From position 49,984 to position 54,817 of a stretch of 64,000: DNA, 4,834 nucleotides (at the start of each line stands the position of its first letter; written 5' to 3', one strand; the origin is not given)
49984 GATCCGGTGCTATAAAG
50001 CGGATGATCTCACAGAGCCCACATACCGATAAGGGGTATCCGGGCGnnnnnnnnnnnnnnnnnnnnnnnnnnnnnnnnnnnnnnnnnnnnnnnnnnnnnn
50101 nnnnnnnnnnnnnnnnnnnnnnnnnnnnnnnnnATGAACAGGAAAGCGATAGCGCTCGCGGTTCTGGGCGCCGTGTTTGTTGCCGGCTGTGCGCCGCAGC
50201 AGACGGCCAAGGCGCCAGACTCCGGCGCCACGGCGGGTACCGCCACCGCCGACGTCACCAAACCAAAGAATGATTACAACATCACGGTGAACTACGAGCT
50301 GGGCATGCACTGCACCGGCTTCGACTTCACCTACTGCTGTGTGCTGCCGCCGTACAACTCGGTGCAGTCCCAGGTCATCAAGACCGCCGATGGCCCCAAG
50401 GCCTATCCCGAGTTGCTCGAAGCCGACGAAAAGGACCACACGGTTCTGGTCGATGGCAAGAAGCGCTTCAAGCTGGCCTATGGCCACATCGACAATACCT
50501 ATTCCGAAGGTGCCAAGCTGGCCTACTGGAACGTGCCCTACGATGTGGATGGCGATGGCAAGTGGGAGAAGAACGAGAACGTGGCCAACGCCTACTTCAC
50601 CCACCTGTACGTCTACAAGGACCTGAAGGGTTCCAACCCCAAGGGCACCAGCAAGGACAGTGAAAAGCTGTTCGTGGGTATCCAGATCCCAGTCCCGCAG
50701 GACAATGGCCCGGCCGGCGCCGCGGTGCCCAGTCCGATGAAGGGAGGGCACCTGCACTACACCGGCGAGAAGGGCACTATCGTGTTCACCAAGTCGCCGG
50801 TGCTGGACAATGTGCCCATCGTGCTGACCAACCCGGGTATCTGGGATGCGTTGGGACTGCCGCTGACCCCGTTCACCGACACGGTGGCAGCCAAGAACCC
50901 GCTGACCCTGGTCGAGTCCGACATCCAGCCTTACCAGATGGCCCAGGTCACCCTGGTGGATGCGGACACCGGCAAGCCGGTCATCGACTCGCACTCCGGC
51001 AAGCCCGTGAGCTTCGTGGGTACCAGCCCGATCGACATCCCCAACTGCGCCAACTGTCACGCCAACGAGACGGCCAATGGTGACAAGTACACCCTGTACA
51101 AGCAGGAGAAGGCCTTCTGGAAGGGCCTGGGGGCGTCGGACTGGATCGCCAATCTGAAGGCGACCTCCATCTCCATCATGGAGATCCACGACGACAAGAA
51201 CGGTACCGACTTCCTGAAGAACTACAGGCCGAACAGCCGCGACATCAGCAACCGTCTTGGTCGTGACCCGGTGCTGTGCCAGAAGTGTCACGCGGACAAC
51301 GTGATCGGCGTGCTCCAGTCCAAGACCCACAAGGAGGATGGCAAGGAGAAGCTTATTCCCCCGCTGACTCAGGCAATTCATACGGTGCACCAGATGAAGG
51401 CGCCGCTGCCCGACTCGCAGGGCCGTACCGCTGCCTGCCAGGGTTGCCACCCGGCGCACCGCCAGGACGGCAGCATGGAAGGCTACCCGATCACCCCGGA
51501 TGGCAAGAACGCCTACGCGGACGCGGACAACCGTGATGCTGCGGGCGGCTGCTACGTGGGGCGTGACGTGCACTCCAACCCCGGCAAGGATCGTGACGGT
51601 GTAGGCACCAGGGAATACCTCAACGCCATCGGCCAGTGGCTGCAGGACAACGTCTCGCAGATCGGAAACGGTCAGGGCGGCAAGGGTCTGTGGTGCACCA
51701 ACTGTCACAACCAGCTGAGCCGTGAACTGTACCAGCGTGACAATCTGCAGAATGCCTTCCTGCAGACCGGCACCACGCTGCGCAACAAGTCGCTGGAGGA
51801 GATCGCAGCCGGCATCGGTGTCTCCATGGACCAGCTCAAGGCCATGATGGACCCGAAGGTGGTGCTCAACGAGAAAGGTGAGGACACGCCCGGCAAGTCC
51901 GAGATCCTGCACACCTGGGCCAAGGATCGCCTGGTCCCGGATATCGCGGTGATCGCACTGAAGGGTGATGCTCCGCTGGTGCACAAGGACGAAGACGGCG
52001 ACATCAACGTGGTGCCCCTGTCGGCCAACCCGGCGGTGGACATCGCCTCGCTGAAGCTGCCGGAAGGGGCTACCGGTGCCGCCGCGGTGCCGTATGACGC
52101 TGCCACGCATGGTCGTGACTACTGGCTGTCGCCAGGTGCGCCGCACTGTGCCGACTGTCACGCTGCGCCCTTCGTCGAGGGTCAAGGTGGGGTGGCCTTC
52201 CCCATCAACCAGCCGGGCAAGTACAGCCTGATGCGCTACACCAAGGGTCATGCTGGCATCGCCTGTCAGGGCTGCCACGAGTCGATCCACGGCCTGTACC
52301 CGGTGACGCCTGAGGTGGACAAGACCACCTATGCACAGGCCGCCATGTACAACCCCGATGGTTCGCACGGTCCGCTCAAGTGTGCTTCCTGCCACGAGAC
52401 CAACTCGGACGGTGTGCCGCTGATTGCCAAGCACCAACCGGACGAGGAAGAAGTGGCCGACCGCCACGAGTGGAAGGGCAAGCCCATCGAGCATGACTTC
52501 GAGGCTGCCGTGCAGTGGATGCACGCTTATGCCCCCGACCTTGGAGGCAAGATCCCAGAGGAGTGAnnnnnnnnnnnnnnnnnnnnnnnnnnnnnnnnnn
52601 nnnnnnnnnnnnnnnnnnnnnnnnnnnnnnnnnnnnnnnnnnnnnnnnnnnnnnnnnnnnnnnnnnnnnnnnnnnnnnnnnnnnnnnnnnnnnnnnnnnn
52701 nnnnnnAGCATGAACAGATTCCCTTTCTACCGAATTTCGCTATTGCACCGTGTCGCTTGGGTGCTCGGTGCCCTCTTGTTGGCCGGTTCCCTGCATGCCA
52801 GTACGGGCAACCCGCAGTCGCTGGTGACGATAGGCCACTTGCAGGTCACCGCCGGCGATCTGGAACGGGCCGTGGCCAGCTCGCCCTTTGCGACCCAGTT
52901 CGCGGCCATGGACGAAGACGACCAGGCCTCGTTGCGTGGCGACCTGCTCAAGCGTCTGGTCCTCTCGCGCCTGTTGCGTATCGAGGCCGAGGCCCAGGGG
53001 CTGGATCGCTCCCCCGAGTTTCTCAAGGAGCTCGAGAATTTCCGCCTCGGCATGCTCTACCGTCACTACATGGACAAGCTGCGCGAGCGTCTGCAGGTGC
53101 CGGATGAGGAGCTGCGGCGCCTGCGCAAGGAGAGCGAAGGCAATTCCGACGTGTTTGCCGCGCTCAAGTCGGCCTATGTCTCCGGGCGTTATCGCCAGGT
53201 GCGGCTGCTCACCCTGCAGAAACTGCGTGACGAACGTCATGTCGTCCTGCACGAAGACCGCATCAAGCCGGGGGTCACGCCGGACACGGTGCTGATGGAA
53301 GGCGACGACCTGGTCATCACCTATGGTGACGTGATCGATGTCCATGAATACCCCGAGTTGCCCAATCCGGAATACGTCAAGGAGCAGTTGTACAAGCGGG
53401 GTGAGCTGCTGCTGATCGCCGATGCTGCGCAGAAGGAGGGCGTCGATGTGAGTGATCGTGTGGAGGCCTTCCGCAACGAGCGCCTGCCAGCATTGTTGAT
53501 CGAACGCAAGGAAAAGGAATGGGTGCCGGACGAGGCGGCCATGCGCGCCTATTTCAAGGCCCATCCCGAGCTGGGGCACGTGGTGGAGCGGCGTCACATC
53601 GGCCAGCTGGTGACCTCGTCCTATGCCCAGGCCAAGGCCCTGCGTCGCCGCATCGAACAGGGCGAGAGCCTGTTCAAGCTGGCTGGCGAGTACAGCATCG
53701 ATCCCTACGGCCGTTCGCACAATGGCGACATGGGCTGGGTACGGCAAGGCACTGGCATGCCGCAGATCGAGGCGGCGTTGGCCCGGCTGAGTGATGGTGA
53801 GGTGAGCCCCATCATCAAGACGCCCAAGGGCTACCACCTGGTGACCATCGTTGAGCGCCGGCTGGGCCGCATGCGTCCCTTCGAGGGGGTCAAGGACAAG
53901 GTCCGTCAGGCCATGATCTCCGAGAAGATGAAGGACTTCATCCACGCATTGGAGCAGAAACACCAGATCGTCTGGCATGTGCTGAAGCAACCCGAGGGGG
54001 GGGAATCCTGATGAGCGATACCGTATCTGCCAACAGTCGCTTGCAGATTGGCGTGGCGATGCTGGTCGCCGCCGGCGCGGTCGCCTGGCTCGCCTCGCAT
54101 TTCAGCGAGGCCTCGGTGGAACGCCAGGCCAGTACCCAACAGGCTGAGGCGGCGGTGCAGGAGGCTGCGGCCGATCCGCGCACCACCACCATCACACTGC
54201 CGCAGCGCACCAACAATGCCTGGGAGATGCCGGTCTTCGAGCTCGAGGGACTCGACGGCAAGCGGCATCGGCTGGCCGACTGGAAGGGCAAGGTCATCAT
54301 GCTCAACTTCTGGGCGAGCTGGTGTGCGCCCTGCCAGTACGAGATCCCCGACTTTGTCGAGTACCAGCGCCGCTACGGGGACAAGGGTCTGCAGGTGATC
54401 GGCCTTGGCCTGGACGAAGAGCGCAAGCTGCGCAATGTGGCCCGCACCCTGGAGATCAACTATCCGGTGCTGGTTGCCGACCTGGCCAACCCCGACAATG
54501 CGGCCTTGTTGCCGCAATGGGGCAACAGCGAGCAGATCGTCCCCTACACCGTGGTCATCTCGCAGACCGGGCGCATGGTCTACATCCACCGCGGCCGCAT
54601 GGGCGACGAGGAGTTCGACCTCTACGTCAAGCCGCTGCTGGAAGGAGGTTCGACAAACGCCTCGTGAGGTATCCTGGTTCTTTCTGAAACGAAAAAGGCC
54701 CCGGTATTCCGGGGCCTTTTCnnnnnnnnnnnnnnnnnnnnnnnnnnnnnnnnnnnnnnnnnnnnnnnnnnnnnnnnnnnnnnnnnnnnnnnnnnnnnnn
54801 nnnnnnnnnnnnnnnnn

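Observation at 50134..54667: Uncharacterised 810-aa heptaheme lipoprotein with extra conserved-looking cysteines and its own PPIase and thioredoxin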

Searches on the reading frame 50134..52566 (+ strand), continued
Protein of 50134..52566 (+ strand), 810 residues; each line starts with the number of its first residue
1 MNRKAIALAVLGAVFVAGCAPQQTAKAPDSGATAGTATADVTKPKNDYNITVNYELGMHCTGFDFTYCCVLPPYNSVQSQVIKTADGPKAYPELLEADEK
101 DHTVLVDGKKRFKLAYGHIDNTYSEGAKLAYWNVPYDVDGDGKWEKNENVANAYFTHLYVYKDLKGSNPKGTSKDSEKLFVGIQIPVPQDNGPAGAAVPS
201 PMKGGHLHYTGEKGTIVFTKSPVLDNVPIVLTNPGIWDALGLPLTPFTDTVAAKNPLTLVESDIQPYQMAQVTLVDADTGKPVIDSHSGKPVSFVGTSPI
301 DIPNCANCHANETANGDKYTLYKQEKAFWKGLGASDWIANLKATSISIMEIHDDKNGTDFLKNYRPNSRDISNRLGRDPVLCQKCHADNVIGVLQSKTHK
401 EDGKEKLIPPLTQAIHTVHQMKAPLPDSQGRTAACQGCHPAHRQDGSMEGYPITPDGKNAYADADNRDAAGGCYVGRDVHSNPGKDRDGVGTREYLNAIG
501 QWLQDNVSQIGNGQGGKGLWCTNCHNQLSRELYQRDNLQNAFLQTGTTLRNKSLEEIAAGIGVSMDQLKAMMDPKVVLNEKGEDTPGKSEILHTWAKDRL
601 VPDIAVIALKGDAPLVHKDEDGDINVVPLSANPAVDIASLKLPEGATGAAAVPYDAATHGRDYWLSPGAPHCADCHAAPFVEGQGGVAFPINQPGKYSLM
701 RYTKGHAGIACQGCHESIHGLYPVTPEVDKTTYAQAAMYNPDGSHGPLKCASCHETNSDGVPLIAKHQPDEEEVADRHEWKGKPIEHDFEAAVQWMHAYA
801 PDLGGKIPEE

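Call 68: find_encoding_contigs(protein=P0123, flank=7000, max_places=2)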
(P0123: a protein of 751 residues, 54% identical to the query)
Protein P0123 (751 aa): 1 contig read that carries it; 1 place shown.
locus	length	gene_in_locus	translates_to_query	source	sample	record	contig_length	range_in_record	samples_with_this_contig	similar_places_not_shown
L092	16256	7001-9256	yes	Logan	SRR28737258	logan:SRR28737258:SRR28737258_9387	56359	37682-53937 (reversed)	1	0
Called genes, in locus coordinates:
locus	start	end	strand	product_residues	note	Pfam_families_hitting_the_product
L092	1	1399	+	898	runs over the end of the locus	PF03699:UPF0182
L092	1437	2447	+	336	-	PF13413:HTH_25, PF13560:HTH_31 (weak), PF13464:RodZ_C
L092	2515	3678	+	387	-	PF00768:Peptidase_S11, PF13354:Beta-lactamase2 (weak), PF07943:PBP5_C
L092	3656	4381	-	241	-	PF01522:Polysacc_deac_1, PF10096:DUF2334 (weak)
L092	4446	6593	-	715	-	PF00270:DEAD, PF04851:ResIII (faint), PF00271:Helicase_C, PF22982:WHD_HRQ1 (weak), PF09369:MZB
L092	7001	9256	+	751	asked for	PF14522:Cytochrome_C7 (faint), PF14537:Cytochrom_c3_2 (faint), PF22113:Mtrc-MtrF_II-IV_dom (faint)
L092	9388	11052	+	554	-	PF10079:Rossmann-like_BshC, PF24850:CC_BshC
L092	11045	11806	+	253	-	PF02585:PIG-L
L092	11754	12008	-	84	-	PF01850:PIN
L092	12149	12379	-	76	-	PF02604:PhdYeFM_antitox (weak)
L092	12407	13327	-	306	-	PF02569:Pantoate_ligase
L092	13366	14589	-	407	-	PF01408:GFO_IDH_MocA, PF02894:GFO_IDH_MocA_C, PF22725:GFO_IDH_MocA_C3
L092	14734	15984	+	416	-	PF13439:Glyco_transf_4, PF00534:Glycos_transf_1, PF13692:Glyco_trans_1_4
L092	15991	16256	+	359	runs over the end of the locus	-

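Call 69: find_encoding_contigs(protein=P0131, flank=7000, max_places=2)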
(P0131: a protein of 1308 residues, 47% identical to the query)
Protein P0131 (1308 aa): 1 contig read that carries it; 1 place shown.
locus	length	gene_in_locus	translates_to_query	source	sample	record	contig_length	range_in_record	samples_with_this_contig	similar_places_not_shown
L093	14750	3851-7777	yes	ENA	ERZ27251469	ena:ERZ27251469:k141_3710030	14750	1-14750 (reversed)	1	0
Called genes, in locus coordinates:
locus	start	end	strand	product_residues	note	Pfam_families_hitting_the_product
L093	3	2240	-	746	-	?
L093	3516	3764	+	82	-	-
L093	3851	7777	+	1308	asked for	PF13620:CarboxypepD_reg, PF13715:CarbopepD_reg_2 (faint), PF17803:Cadherin_4 (weak), PF17892:Cadherin_5, PF17963:Big_9, PF14522:Cytochrome_C7 (faint), PF22113:Mtrc-MtrF_II-IV_dom (faint)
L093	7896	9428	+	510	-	PF13145:Rotamase_2, PF00639:Rotamase, PF13616:Rotamase_3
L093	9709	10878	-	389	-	PF01757:Acyl_transf_3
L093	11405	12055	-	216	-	-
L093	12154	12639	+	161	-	-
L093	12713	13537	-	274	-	PF01503:PRA-PH (faint), PF03819:MazG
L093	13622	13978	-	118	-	-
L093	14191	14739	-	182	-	-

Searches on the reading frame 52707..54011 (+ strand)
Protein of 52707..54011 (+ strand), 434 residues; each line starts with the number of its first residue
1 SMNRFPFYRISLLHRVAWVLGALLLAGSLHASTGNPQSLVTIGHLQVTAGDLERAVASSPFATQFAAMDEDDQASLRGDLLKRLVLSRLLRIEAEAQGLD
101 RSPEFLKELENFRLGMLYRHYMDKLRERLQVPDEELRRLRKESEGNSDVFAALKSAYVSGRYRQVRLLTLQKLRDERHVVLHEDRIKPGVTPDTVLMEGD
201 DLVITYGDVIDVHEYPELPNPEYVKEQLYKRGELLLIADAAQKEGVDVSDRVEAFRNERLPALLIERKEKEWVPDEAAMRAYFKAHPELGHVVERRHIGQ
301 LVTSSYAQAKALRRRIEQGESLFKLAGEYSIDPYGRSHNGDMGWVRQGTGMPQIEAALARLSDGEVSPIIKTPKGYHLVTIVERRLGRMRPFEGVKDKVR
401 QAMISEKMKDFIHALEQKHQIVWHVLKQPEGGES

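Call 3: search_protein_families(library=pfam, proteins=[window:52707-54011:+], max_evalue=0.01)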
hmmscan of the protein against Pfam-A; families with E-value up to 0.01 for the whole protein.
window:52707-54011:+ (434 aa): 4 families
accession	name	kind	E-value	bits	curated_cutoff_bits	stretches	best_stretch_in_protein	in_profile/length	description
PF00639.27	Rotamase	-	5.4e-15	56.6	21.7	1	305-381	18-95/97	PPIC-type PPIASE domain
PF13145.12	Rotamase_2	-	3.7e-14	54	27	1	274-397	1-121/121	PPIC-type PPIASE domain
PF13616.12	Rotamase_3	-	1.7e-11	45.2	22.5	1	307-384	38-115/116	PPIC-type PPIASE domain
PF13624.11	SurA_N_3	-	0.0011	19.3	27.2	1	25-106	27-113/162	SurA-like N-terminal domain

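Call 4: search_protein_families(library=ncbifam, proteins=[window:52707-54011:+], max_evalue=0.01)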
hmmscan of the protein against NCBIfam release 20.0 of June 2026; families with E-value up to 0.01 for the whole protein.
window:52707-54011:+ (434 aa): 10 families
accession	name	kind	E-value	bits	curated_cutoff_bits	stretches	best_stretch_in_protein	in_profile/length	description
NF008054.0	PRK10788.1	equivalog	5.4e-16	58.4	493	1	275-418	250-392/626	peptidylprolyl isomerase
NF002827.0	PRK03002.1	equivalog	6e-15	55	343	1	301-413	142-252/285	peptidylprolyl isomerase PrsA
NF000809.0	PRK00059.1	equivalog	6.3e-15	55.4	303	1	295-413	196-316/336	peptidylprolyl isomerase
NF002824.0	PRK02998.1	subfamily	4.5e-13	49.2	360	1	306-428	145-263/283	peptidylprolyl isomerase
TIGR02933.1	nifM_nitrog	equivalog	5.8e-12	46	168.2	1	259-409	87-245/256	nitrogen fixation protein NifM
NF002846.0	PRK03095.1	equivalog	3e-11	43.4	361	1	304-411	141-249/287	peptidylprolyl isomerase PrsA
NF008038.0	PRK10770.1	equivalog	9.8e-09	34.5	394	1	308-386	306-385/431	peptidylprolyl isomerase SurA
TIGR02925.1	cis_trans_EpsD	equivalog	4.5e-05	23.2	108.9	1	67-134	53-120/232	EpsD family peptidyl-prolyl cis-trans isomerase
NF011969.0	PRK15441.1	equivalog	0.00062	20.1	127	1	309-384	18-92/93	peptidylprolyl isomerase PpiC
NF003356.0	PRK04405.1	subfamily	0.0024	17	339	1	299-411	148-261/299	peptidylprolyl isomerase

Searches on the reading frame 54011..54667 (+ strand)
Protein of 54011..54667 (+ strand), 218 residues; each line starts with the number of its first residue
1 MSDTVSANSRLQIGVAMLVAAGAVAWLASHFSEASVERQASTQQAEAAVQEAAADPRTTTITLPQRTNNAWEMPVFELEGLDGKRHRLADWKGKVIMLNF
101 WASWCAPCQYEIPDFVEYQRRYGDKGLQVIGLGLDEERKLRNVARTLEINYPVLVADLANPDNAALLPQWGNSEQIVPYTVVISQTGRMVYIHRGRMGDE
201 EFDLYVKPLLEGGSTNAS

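Call 3: search_protein_families(library=pfam, proteins=[window:54011-54667:+], max_evalue=0.01)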
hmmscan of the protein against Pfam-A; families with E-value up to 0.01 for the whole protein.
window:54011-54667:+ (218 aa): 5 families
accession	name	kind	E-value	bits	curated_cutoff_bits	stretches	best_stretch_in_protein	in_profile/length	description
PF00578.27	AhpC-TSA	-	5e-20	72.1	26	1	73-191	5-123/124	AhpC/TSA family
PF08534.16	Redoxin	-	9.2e-20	71.4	26.6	1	72-199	5-138/148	Redoxin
PF13905.12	Thioredoxin_8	-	4.8e-08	33.7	27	1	93-188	1-93/94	Thioredoxin-like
PF00085.26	Thioredoxin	-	5.3e-05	23.6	23.5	1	93-139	18-63/103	Thioredoxin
PF00255.25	GSHPx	-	0.00032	20.7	27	1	78-132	6-59/108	Glutathione peroxidase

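Call 4: search_protein_families(library=ncbifam, proteins=[window:54011-54667:+], max_evalue=0.01)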
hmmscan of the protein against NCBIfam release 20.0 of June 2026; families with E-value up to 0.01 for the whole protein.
window:54011-54667:+ (218 aa): 15 families
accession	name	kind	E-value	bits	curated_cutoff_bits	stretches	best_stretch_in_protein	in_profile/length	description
NF002854.0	PRK03147.1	subfamily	9.8e-22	77.7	170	1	72-207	41-170/176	thiol-disulfide oxidoreductase ResA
NF047696.1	ThlDiSintTplARhiz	equivalog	3.6e-19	69.4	230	1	11-139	12-143/219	thiol:disulfide interchange protein TlpA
TIGR00385.1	dsbE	subfamily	2.4e-10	40.3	123.15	1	91-211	61-172/173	DsbE family thiol:disulfide interchange protein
NF041054.1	WAxxUGC_long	equivalog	1.8e-09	37.3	300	1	66-153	77-165/354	ResA-like WAxxUGC motif-containing protein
NF041202.1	StoA_CxxC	exception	2.6e-09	37.2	210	1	72-147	32-106/163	endospore biogenesis thiol-disulfide oxidoreductase StoA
NF011941.0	PRK15412.1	equivalog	1.2e-08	34.7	359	1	73-217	45-183/185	thiol:disulfide interchange protein DsbE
TIGR01068.1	thioredoxin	equivalog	4.8e-07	29.9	96.8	1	93-141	14-61/101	thioredoxin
NF053650.1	PerredPrxQDein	equivalog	7.3e-06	26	260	1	73-157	1-85/148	thioredoxin-dependent peroxiredoxin PrxQ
NF047697.1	ThioredTrxAClost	equivalog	0.00027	21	140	1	94-144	18-67/105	thioredoxin TrxA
NF008229.0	PRK10996.1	equivalog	0.00028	20.6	125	1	94-120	53-79/141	thioredoxin TrxC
NF006960.0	PRK09437.1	equivalog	0.00041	20.3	140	1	72-155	9-93/156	thioredoxin-dependent thiol peroxidase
NF010625.0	PRK14018.1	equivalog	0.0015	17.1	522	1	91-201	54-164/521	bifunctional peptide-methionine (S)-S-oxide reductase MsrA/peptide-methionine (R)-S-oxide reductase MsrB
NF006898.0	PRK09381.1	equivalog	0.0017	18.7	138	1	95-136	23-63/109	thioredoxin TrxA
NF007900.0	PRK10606.1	equivalog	0.0065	16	270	1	77-133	9-64/183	glutathione peroxidase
NF040769.1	SelL_rel_redox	subfamily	0.0093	15.6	120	0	73-157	3-89/173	SelL-related redox protein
